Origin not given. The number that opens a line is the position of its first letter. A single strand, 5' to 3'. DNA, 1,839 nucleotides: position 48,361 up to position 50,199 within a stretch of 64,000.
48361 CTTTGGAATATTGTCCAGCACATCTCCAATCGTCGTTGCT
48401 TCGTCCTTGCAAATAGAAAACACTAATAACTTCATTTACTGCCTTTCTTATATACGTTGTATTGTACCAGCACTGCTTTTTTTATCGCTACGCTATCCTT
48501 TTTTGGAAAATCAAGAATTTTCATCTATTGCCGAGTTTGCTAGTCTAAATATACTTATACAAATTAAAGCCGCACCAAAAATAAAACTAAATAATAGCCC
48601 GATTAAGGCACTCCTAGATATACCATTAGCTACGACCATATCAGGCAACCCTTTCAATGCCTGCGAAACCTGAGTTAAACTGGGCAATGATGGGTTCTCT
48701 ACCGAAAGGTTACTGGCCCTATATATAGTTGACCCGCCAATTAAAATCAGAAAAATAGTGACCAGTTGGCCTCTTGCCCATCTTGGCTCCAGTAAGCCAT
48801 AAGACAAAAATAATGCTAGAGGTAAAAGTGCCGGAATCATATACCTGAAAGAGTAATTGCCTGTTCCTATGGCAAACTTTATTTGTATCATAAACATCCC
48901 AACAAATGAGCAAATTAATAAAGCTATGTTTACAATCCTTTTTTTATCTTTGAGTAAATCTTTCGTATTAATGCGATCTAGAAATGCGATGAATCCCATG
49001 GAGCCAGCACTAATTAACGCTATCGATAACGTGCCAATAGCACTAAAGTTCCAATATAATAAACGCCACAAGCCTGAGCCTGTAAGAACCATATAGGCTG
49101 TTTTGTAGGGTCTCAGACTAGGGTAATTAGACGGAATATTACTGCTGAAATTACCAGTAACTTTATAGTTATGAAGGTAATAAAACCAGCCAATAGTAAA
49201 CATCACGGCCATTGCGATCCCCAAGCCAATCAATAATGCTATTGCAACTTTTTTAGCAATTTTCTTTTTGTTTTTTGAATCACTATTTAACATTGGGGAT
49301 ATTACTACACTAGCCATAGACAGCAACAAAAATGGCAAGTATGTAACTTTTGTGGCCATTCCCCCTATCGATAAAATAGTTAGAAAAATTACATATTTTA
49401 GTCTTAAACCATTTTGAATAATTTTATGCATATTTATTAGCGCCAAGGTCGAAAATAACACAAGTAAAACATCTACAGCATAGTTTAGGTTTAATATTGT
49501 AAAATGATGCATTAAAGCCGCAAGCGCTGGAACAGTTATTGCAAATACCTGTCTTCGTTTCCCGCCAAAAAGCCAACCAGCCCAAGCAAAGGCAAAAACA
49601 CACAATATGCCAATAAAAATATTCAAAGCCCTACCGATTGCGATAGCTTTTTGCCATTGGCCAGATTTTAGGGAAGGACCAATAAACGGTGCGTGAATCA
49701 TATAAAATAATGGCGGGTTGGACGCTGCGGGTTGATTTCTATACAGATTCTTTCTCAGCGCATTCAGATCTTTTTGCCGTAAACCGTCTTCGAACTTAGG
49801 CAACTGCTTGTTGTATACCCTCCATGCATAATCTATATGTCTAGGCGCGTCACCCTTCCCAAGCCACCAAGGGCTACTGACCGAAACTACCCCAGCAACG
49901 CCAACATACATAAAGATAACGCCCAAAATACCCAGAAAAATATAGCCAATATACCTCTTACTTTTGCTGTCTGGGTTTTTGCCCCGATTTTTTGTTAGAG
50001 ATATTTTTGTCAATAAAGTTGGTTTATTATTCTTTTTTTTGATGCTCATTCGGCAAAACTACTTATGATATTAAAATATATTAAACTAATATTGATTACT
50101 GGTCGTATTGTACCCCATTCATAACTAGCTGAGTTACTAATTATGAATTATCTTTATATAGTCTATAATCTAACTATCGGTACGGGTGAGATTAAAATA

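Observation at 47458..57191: Duplicated GtrB-like GT2 / GT-C modules arranged divergently around secreted-protein genes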

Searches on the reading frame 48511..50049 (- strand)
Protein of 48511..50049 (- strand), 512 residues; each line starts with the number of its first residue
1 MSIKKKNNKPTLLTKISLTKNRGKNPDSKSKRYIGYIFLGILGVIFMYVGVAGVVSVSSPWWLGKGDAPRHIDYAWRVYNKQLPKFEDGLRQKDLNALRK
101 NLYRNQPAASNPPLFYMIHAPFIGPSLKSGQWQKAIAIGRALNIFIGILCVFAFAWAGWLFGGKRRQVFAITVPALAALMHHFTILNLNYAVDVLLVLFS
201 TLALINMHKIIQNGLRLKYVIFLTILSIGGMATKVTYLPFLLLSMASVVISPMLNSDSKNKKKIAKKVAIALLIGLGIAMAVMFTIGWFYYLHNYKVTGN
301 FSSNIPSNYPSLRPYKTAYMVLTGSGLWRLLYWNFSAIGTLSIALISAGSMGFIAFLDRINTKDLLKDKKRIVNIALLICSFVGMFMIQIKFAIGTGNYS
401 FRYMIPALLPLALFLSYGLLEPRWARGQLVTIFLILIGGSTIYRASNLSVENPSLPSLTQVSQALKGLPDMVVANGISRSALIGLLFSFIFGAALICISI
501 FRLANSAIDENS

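Call 3: search_protein_families(library=pfam, proteins=[window:48511-50049:-], max_evalue=0.01)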
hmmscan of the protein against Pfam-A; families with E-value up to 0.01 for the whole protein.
window:48511-50049:- (512 aa): 0 families

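Call 4: search_protein_families(library=ncbifam, proteins=[window:48511-50049:-], max_evalue=0.01)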
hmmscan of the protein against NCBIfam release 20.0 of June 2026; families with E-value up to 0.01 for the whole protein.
window:48511-50049:- (512 aa): 0 families

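Call 10: find_homologous_proteins(query=window:48511-50049:-)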
Query window:48511-50049:- (512 aa): 52 proteins with E <= 0.001 among 8000 candidates.
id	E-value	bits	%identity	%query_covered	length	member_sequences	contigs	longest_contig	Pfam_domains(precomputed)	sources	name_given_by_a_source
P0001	0.0e+0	1126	100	100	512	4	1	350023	-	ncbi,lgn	-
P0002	0.0e+0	1011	88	100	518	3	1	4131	-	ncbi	-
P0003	4.1e-179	615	56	94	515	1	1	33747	-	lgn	-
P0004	1.5e-178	613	54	99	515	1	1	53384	-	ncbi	-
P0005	1.6e-127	445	46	93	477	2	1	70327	-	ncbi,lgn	-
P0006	4.6e-125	437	47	88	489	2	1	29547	-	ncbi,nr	ncbi:MAG: hypothetical protein M3Q14_03670 [bacterium]|nr:hypothetical protein [bacterium]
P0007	1.1e-118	415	41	98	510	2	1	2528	-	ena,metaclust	metaclust:\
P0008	3.9e-118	414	44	91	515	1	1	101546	-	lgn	-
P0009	4.8e-116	407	43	93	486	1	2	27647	-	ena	-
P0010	1.3e-115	405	43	80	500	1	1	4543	-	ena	-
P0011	1.1e-112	396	43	92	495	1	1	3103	-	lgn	-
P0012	1.9e-112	395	44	92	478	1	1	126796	-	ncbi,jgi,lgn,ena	-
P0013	2.1e-111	391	41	93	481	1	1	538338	-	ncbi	-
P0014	9.0e-111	389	45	81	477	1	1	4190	-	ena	-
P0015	1.1e-109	386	42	91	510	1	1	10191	-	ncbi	-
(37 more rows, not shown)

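Call 13: search_solved_structures(query=A1, max_evalue=10, show_alignments=2)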
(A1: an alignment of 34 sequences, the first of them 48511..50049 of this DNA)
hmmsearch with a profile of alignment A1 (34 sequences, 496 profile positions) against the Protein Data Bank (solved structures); distinct sequences matched with E-value up to 10: 0.

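Call 17: predict_structure(alignment_id=A1)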
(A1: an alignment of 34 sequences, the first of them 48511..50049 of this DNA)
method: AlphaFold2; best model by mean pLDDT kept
length: 512 residues; sequences in the alignment: 34
mean_pLDDT: 89.4   pTM: 0.89
mean pLDDT of the five models: 89.4, 88.5, 88.2, 87.5, 87.0
residues with pLDDT >= 90: 374; 70-90: 92; 50-70: 19; < 50: 27
segments of 3 or more residues with pLDDT < 50: 1-4, 6-26
pLDDT, mean of each block of 10 residues (from residue 1): 44 39 51 92 98 93 73 95 91 82 85 96 95 92 97 98 93 98 89 94 98 97 98 96 98 92 95 98 95 90 84 90 95 93 97 92 91 97 97 90 94 97 92 97 82 74 89 93 97 98 78 42
secondary structure, 60 per line:
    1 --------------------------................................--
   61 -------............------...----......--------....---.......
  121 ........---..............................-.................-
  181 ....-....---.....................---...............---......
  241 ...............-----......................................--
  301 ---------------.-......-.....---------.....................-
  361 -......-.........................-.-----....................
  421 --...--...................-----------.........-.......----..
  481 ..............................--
elements in order: H27-58 H68-79 H93-98 H107-110 H114-128 H132-161 H163-179 H181-184 H186-189 H193-213 H217-231 H235-255 H261-298 H318-323 H325-329 H339-359 H362-367 H369-393 H401-420 H428-446 H458-466 H468-474 H479-510

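Call 24: find_related_loci(query=A1, collection=genome_contigs, flank=10000)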
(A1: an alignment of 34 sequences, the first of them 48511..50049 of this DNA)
Query A1 (512 aa) in genome_contigs; peptide patterns used: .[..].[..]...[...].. (x = any residue, [..] = any of these).
81 stretches matched a pattern; 16 encode a relative of the query (tblastn E <= 1e-3); 16 distinct loci.
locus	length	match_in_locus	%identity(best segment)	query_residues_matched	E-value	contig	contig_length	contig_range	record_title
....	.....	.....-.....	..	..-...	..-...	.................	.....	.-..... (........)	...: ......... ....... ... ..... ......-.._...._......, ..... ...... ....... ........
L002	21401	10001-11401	46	28-504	4e-128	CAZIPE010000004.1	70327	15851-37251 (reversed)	MAG TPA_asm: uncultured Candidatus Saccharibacteria bacterium isolate SRP173033_co2_102 genome assembly, contig: NODE_11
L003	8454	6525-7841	43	39-505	1e-109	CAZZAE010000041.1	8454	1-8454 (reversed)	MAG TPA_asm: uncultured Candidatus Saccharibacteria bacterium isolate SRP200132_co1_552 genome assembly, contig: NODE_15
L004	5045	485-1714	44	39-446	5e-109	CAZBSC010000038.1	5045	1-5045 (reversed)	MAG TPA_asm: uncultured Candidatus Saccharibacteria bacterium isolate binchicken_co245_213 genome assembly, contig: NODE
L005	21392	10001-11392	42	37-512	3e-108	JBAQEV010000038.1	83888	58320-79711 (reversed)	MAG: Candidatus Saccharimonadales bacterium isolate MFD12003_ilm_asm_bin72 k127_144973, whole genome shotgun sequence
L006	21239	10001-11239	43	22-424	3e-98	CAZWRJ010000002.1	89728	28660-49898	MAG TPA_asm: uncultured Candidatus Saccharibacteria bacterium isolate SRP200132_co2_25 genome assembly, contig: NODE_91_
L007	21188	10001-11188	39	37-442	1e-92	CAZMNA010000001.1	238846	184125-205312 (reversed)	MAG TPA_asm: uncultured Candidatus Saccharibacteria bacterium isolate binchicken_co241_136 genome assembly, contig: NODE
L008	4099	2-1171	39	110-503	4e-80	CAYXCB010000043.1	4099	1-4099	MAG TPA_asm: uncultured Candidatus Saccharibacteria bacterium isolate SRP136066_co1_114 genome assembly, contig: NODE_41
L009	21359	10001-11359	42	37-496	7e-99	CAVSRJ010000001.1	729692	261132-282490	MAG: uncultured Candidatus Saccharibacteria bacterium isolate MFD05684.bin.1.284 genome assembly, contig: contig_10098,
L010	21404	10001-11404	41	31-506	9e-116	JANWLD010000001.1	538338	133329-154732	MAG: Candidatus Saccharimonadales bacterium isolate CRAIB_MAG110 c_000000019049, whole genome shotgun sequence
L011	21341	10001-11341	44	37-506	2e-118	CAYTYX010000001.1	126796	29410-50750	MAG TPA_asm: uncultured Candidatus Saccharibacteria bacterium isolate binchicken_co50_420 genome assembly, contig: NODE_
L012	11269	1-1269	36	82-507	1e-69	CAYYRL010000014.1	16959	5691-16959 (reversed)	MAG TPA_asm: uncultured Candidatus Saccharimonadales bacterium isolate SRP200132_co2_252 genome assembly, contig: NODE_2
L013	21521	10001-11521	30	2-511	1e-50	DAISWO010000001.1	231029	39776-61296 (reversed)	MAG TPA_asm: Candidatus Saccharibacteria bacterium isolate CTOTU2455 NODE_13_length_231029_cov_6.673838, whole genome sh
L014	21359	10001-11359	30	51-504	2e-49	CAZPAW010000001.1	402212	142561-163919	MAG TPA_asm: uncultured Candidatus Saccharibacteria bacterium isolate SRP300315_co1_57 genome assembly, contig: NODE_2_l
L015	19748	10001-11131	32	62-430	1e-46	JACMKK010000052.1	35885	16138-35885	MAG: Luteimonas sp. isolate ES-bin-219 ES-bin-219-contig-k141_744718, whole genome shotgun sequence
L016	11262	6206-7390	30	36-418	6e-42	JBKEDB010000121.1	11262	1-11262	MAG: Cumulibacter sp. isolate VLC_031 c_000003601245, whole genome shotgun sequence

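Call 37: find_encoding_contigs(protein=P0003, flank=10000, max_places=2)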
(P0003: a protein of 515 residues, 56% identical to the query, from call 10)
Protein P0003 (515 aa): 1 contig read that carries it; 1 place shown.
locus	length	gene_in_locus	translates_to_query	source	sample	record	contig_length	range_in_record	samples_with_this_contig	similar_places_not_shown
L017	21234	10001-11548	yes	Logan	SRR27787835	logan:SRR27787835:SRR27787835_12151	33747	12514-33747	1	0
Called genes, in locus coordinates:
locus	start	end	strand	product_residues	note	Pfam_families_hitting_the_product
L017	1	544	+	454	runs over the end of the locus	PF13439:Glyco_transf_4, PF13579:Glyco_trans_4_4 (faint), PF20706:GT4-conflict, PF00534:Glycos_transf_1, PF13692:Glyco_trans_1_4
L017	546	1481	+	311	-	PF00535:Glycos_transf_2, PF13641:Glyco_tranf_2_3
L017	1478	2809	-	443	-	-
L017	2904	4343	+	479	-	-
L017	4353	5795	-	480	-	-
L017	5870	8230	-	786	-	-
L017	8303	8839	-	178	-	-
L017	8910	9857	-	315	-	PF00535:Glycos_transf_2, PF13641:Glyco_tranf_2_3 (weak)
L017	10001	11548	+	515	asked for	-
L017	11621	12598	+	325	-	PF00535:Glycos_transf_2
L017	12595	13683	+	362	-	PF00534:Glycos_transf_1 (weak), PF13692:Glyco_trans_1_4, PF13524:Glyco_trans_1_2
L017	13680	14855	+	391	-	PF20706:GT4-conflict (weak), PF00534:Glycos_transf_1, PF13692:Glyco_trans_1_4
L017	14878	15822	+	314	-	PF03706:LPG_synthase_TM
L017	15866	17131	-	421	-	PF01210:NAD_Gly3P_dh_N (weak), PF03446:NAD_binding_2, PF03721:UDPG_MGDP_dh_N, PF03807:F420_oxidored (faint), PF00984:UDPG_MGDP_dh, PF03720:UDPG_MGDP_dh_C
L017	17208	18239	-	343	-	PF01210:NAD_Gly3P_dh_N, PF07479:NAD_Gly3P_dh_C, PF20618:GPD_NAD_C_bact (weak)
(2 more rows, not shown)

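Call 43: search_protein_representatives(alignment_id=A1)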
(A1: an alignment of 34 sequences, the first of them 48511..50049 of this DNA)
Query: 34 sequences, 496 profile positions. Proteins with E-value up to 0.001 (for the whole library): 681; up to 1e-10: 359; up to 1e-30: 169. The best 150 are listed.
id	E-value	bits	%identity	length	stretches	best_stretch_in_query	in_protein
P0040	5.2e-205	698.6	-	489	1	12-492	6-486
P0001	2.9e-196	669.7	-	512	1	9-492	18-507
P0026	6.9e-195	665.2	-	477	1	4-493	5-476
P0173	1.3e-189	647.8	-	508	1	8-493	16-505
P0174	3.1e-186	636.6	-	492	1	9-494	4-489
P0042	3.9e-186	636.3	-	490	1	8-494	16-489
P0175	2.5e-183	627.0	-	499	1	6-494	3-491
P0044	9.9e-181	618.4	-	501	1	2-494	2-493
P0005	1.0e-179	615.1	-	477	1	14-494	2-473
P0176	1.5e-176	604.6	-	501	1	4-492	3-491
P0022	1.3e-168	578.5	-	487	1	12-491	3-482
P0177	9.1e-164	562.5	-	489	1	19-488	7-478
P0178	2.9e-161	554.3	-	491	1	9-494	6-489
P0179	8.7e-146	503.2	-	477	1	20-493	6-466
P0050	2.1e-127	442.5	-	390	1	117-491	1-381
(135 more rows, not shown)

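Call 45: search_protein_families(library=pfam, alignment_id=A3, max_evalue=0.01)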
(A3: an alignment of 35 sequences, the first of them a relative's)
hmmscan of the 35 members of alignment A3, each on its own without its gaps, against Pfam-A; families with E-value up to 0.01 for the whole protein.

A. member 1, P0001 (512 aa): 0 families

B. families by the number of members that match (of 35 scanned): 6 families
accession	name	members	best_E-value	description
PF09913.15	DUF2142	2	1.1e-05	Predicted membrane protein (DUF2142)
PF13231.12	PMT_2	2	0.00013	Dolichyl-phosphate-mannose-protein mannosyltransferase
PF03779.20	SPW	2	0.0058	SPW repeat domain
PF02366.24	PMT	1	7.5e-06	Dolichyl-phosphate-mannose-protein mannosyltransferase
PF11992.13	TgpA_N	1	0.00094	TgpA N-terminal domain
PF03739.19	LptF_LptG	1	0.0028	Lipopolysaccharide export system permease LptF/LptG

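Call 67: search_protein_families(library=pfam, proteins=[L015:6848-7846:-, L015:7899-9713:-, L015:9878-11386:+, L015:11579-12391:-, L015:13101-15443:+, L015:5131-6054:-, L016:863-5863:-, L016:6107-7720:+, L016:7835-9382:-, L016:9830-10876:-], max_evalue=0.001)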
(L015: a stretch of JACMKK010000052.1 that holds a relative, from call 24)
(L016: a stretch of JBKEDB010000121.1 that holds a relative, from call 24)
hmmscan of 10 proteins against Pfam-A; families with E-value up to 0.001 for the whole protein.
L015:6848-7846:- (332 aa): 1 family
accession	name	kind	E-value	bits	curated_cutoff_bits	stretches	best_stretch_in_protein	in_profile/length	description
PF00535.33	Glycos_transf_2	-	2.8e-22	79.9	23.3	1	7-162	4-161/168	Glycosyl transferase family 2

L015:7899-9713:- (604 aa): 1 family
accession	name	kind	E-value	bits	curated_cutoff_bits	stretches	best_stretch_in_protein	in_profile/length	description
PF09913.15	DUF2142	-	6.3e-10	38.8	30.1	1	121-426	96-393/395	Predicted membrane protein (DUF2142)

L015:9878-11386:+ (502 aa): 0 families

L015:11579-12391:- (270 aa): 0 families

L015:13101-15443:+ (780 aa): 7 families
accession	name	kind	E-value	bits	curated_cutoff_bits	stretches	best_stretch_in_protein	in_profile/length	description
PF13583.11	Reprolysin_4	-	1.7e-27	96.9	22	1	231-458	3-201/203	Metallo-peptidase family M12B Reprolysin-like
PF13517.12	FG-GAP_3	-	3.6e-26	92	26.9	5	635-692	1-60/61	FG-GAP-like repeat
PF01839.29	FG-GAP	-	2e-22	79.1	22.1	1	722-743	1-21/37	FG-GAP repeat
PF13688.12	Reprolysin_5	-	1.4e-18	68.2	27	1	230-433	2-189/196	Metallo-peptidase family M12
PF13582.12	Reprolysin_3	-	8e-15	55.9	22.4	1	256-398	3-123/123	Metallo-peptidase family M12B Reprolysin-like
PF12256.14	TcdB_toxin_midN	-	1.8e-08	34.3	24.8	0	678-711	30-61/181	Insecticide toxin TcdB middle/N-terminal region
PF13574.12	Reprolysin_2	-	1.7e-05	25.2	27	1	264-431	15-173/195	Metallo-peptidase family M12B Reprolysin-like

L015:5131-6054:- (307 aa): 7 families
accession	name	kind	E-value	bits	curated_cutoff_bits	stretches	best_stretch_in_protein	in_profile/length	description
PF13649.12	Methyltransf_25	-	3.4e-19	69.8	27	1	131-223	1-97/97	Methyltransferase domain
PF08241.18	Methyltransf_11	-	2.2e-18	67.1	21.2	1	132-227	1-95/95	Methyltransferase domain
PF08242.18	Methyltransf_12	-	1.2e-16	61.7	30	1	132-225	1-98/98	Methyltransferase domain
PF13847.12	Methyltransf_31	-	5.6e-12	46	27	1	128-245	4-127/145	Methyltransferase domain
PF13489.12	Methyltransf_23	-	3.1e-09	37.2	27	1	111-267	7-159/164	Methyltransferase domain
PF05175.20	MTS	-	0.00057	20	23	1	104-170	7-74/170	Methyltransferase small domain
PF01209.24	Ubie_methyltran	-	0.00087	19.1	20.1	0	125-230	45-154/233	ubiE/COQ5 methyltransferase family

L016:863-5863:- (1666 aa): 8 families
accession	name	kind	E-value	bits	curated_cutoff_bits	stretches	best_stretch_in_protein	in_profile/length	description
PF05088.18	Bac_GDH_CD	-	2.1e-252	838.4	22.8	1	767-1276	3-496/497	Bacterial NAD-glutamate dehydrogenase, catalytic domain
PF21074.2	GDH_C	-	2.1e-106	356.4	26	1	1321-1656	1-338/339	Glutamate dehydrogenase, C-terminal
PF21075.3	GDH_ACT1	-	6.8e-27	94.5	23.7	1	53-187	1-144/144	Glutamate dehydrogenase, ACT1 domain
PF21076.3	GDH_ACT2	-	1.2e-26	93.5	22.8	1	414-507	1-90/90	Glutamate dehydrogenase, ACT2 domain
PF21078.2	GDH_HM3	-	2.1e-20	73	24.6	1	684-749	1-66/66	Glutamate dehydrogenase, helical motif 3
PF21073.2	GDH_HM1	-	1.4e-19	70.1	21.2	1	351-410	1-60/60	Glutamate dehydrogenase, helical motif 1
PF21077.3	GDH_ACT3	-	8.3e-16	57.9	22.2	1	597-666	12-77/80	Glutamate dehydrogenase, ACT3 domain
PF21079.2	GDH_HM2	-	4.4e-06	27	21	1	526-552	16-42/45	Glutamate dehydrogenase, helical motif 2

L016:6107-7720:+ (537 aa): 0 families

L016:7835-9382:- (515 aa): 5 families
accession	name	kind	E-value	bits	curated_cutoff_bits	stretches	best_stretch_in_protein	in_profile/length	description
PF00535.33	Glycos_transf_2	-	3.5e-37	128.4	23.3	2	9-167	1-167/168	Glycosyl transferase family 2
PF13641.12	Glyco_tranf_2_3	-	4.7e-26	92.7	27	2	6-200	1-208/230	Glycosyltransferase like family 2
PF13632.12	Glyco_trans_2_3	-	1.2e-12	48.6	27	2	427-511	68-142/198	Glycosyl transferase family group 2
PF10111.15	Glyco_tranf_2_2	-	6.9e-11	42.6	27.3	1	9-210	1-222/276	Glycosyltransferase like family 2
PF13712.12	Glyco_tranf_2_5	-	3.4e-05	24.1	27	0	313-383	19-90/210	Glycosyltransferase like family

L016:9830-10876:- (348 aa): 1 family
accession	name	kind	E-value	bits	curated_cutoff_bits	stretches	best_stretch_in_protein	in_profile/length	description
PF04765.19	TOD1_MUCI70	-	9.6e-12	45.3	21.4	1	46-199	128-290/314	TOD1/MUCI70, glycosyltransferase-like domain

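Call 72: fold_search(model_id=the predicted structure, library=pdb)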
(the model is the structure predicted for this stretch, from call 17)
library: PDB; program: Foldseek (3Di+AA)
matches with E <= 10: 759; with E <= 0.001: 3
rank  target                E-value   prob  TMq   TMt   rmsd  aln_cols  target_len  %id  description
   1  9i5k_A                1.9e-05  1.00  0.52  0.54   7.0       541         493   15  Structure of the Chaetomium thermophilum Pmt4 homodimer (C2 symmetry) (released 2025-12-24)
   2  5ezm                  2.4e-05  1.00  0.42  0.41  11.5       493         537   13  Crystal Structure of ArnT from Cupriavidus metallidurans in the apo state (released 2016-02-17)
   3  5f15                  5.9e-05  1.00  0.42  0.40  11.7       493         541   13  Crystal Structure of ArnT from Cupriavidus metallidurans bound to Undecaprenyl phosphate (released 2016-02-17)
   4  3wak                  1.4e-03  1.00  0.42  0.27  15.8       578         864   10  Crystal structure of the Archaeoglobus fulgidus oligosaccharyltransferase (O29867_ARCFU) in the apo form (released 2013-10-30)
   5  5ogl_A                2.4e-03  1.00  0.43  0.33   8.8       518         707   11  Structure of bacterial oligosaccharyltransferase PglB in complex with an acceptor peptide and an lipid-linked oligosac (released 2017-10-25)
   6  9s6r_A                2.6e-03  1.00  0.39  0.49  11.1       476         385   10  Ternary cryo-EM structure of yeast ALG3 with Dol25-PP-GlcNAc2Man5, Dol25-P-Man, and Fab (released 2026-03-18)
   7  5gmy_A                2.9e-03  1.00  0.39  0.26  16.8       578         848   11  Crystal structure of the Archaeoglobus fulgidus oligosaccharyltransferase (O29867_ARCFU) tethered with an acceptor pep (released 2017-02-01)
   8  8pn9_A                3.2e-03  1.00  0.40  0.33  16.0       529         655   10  Structure of human oligosaccharyltransferase OST-A complex bound to NGI-1 (released 2024-05-08)
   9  7e9s_A                3.3e-03  1.00  0.41  0.26  14.8       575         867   11  Archaeal oligosaccharyltransferase AglB from Archaeoglobus fulgidus in complex with an inhibitory peptide and a dolich (released 2021-09-08)
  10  3waj                  5.0e-03  1.00  0.40  0.28  15.6       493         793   12  Crystal structure of the Archaeoglobus fulgidus oligosaccharyltransferase (O29867_ARCFU) complex with Zn and sulfate (released 2013-10-30)
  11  9i5l_A                5.4e-03  1.00  0.34  0.26   4.8       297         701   18  Structure of the Chaetomium thermophilum Pmt4 homodimer (C1 symmetry) (released 2025-12-24)
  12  7zli_A                5.4e-03  1.00  0.38  0.32  12.5       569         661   11  Cryo-EM structure of C-mannosyltransferase CeDPY19, in complex with Dol25-P-Man and bound to CMT2-Fab and anti-Fab nan (released 2023-01-11)
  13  6p25_B                7.5e-03  1.00  0.31  0.24  10.0       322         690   12  Structure of S. cerevisiae protein O-mannosyltransferase Pmt1-Pmt2 complex bound to the sugar donor and a peptide acce (released 2019-07-10)
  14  3rce_A                7.5e-03  1.00  0.41  0.32  11.2       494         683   11  Bacterial oligosaccharyltransferase PglB (released 2011-06-15)
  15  6g9x_A                1.0e-02  0.44  0.11  0.13  24.3       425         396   12  Crystal structure of a MFS transporter at 2.54 Angstroem resolution (released 2019-07-03)
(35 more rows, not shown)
